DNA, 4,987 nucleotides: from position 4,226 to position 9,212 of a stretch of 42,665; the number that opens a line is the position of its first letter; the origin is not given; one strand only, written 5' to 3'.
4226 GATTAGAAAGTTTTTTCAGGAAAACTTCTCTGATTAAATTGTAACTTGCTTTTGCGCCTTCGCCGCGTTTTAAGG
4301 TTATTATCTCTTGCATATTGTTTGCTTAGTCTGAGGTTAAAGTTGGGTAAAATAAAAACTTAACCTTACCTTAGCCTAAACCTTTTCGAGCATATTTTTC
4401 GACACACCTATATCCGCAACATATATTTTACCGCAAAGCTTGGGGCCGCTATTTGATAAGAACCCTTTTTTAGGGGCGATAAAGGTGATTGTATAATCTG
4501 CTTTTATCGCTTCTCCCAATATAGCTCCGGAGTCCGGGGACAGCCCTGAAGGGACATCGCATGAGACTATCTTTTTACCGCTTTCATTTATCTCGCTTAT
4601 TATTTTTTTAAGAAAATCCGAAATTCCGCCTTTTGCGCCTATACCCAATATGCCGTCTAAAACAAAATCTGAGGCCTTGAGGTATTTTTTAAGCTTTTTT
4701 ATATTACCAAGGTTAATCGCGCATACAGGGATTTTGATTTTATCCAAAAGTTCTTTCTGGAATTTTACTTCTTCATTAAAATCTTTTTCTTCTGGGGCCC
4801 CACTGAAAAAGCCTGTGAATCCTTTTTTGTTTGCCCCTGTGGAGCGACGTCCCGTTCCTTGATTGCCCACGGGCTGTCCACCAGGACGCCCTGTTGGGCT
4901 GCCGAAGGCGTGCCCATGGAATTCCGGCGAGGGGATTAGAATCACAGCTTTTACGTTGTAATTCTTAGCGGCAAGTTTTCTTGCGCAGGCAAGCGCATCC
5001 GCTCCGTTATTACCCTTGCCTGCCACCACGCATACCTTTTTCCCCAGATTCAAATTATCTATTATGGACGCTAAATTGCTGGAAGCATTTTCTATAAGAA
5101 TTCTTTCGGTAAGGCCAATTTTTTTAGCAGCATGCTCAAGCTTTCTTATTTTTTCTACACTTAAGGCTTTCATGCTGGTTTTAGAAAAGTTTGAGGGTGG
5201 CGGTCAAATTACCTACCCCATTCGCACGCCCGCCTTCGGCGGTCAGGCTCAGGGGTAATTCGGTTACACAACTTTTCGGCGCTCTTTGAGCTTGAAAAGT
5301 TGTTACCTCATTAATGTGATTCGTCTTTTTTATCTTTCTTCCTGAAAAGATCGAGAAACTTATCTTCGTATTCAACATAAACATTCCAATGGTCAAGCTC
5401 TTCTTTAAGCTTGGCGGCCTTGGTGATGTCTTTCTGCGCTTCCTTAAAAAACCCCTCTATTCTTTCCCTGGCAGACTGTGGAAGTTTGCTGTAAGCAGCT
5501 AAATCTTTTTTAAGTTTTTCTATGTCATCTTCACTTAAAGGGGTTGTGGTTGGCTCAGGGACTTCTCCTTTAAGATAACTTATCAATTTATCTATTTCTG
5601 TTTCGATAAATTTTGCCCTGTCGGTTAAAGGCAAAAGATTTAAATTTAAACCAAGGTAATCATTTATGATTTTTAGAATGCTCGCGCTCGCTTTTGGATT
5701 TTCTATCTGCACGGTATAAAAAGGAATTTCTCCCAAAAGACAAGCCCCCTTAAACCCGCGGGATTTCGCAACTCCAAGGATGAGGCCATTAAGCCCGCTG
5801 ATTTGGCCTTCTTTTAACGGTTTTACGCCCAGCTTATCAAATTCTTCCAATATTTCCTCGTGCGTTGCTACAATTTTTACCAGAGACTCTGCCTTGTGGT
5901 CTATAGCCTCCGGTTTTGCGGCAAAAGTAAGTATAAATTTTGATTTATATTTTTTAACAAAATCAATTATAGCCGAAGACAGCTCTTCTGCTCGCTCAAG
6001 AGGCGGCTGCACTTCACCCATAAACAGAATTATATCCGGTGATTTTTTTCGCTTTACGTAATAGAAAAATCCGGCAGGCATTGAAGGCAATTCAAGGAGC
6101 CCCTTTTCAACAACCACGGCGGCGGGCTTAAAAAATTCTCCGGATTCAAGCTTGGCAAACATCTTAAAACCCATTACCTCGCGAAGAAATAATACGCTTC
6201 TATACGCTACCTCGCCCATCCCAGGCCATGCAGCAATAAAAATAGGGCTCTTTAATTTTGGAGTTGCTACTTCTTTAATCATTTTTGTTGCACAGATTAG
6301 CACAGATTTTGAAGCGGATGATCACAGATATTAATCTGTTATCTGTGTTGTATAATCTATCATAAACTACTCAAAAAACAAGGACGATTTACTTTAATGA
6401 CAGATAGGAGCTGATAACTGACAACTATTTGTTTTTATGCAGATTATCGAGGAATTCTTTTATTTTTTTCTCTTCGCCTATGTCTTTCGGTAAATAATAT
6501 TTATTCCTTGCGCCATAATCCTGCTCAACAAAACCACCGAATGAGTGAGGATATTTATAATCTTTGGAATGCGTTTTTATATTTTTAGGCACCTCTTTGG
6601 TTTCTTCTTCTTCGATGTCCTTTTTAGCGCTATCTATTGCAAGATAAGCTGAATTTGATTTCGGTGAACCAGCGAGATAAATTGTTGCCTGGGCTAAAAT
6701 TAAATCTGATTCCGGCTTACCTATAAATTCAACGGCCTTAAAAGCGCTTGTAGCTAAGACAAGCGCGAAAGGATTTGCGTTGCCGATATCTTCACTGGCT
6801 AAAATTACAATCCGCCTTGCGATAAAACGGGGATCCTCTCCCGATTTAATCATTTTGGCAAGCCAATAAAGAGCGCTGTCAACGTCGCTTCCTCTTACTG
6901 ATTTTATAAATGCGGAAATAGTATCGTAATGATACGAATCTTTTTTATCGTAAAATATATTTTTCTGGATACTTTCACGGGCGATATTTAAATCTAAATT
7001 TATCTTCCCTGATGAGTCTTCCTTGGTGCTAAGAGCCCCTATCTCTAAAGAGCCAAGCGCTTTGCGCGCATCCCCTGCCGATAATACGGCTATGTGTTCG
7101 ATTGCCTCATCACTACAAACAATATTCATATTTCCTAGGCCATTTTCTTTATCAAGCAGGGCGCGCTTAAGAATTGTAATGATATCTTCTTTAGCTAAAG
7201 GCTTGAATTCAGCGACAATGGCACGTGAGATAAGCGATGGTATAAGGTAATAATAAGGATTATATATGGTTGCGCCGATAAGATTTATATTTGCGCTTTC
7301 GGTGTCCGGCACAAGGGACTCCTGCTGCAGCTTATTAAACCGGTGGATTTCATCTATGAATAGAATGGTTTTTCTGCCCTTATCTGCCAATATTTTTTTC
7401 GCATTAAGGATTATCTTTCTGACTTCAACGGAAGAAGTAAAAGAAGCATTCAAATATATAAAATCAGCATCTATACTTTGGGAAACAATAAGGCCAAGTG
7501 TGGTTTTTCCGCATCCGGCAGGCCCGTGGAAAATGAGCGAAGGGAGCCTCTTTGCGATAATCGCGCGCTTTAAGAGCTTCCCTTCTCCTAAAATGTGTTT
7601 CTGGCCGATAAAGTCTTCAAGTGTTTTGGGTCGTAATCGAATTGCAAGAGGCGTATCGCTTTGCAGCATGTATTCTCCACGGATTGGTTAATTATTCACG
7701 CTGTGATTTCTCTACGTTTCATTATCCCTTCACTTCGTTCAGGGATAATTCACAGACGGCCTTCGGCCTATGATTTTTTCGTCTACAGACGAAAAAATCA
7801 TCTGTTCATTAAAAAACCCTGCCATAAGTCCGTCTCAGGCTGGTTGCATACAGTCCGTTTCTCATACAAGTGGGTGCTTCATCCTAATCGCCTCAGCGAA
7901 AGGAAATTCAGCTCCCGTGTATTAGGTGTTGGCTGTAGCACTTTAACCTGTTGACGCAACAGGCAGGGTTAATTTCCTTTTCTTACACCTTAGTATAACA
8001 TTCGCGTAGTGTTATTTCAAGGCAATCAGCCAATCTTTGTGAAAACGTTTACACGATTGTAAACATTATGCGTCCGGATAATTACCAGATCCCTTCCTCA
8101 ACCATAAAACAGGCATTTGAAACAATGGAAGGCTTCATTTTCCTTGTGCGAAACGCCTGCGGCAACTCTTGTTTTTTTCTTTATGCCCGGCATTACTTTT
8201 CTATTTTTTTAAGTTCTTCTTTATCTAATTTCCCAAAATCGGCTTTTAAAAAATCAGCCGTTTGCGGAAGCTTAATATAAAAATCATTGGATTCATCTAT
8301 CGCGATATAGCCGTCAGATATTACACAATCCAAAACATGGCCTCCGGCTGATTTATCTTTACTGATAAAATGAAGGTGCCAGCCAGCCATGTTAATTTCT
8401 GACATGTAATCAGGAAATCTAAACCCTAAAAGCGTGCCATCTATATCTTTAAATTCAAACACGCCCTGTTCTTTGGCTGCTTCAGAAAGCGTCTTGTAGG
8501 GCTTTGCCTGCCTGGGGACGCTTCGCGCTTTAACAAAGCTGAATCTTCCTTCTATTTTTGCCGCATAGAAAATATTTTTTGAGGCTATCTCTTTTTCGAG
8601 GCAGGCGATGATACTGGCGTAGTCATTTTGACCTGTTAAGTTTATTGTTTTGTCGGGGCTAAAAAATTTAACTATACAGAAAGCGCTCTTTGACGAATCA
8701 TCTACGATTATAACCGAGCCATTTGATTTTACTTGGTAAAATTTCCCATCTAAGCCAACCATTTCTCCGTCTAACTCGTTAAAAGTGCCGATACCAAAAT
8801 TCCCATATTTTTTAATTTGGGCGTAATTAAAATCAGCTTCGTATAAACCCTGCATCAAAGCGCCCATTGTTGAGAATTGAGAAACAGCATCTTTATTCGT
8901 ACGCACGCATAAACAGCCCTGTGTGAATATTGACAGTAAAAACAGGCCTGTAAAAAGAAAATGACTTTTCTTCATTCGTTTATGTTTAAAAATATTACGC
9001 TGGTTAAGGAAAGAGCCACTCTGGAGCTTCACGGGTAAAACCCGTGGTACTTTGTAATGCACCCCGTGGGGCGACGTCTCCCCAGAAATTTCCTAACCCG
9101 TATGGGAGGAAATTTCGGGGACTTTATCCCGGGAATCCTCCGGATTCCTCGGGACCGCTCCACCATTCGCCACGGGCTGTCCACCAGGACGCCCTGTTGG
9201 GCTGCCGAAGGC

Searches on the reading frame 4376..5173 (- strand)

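Call 66: search_protein_families(library=pfam, proteins=[window:4376-5173:-], max_evalue=0.00001)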
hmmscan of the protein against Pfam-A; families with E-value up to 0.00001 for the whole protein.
window:4376-5173:- (265 aa): 1 family
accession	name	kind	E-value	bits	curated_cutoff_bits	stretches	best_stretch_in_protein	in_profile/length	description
PF03853.21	YjeF_N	-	9.5e-40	136.8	24.9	2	128-237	62-169/169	YjeF-related protein N-terminus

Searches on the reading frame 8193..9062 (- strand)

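Call 66: search_protein_families(library=pfam, proteins=[window:8193-9062:-], max_evalue=0.00001)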
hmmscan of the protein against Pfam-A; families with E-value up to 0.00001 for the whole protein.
window:8193-9062:- (289 aa): 1 family
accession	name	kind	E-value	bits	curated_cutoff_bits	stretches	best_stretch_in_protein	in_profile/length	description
PF03306.18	AAL_decarboxy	-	3.4e-80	268.9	25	1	62-276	3-217/219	Alpha-acetolactate decarboxylase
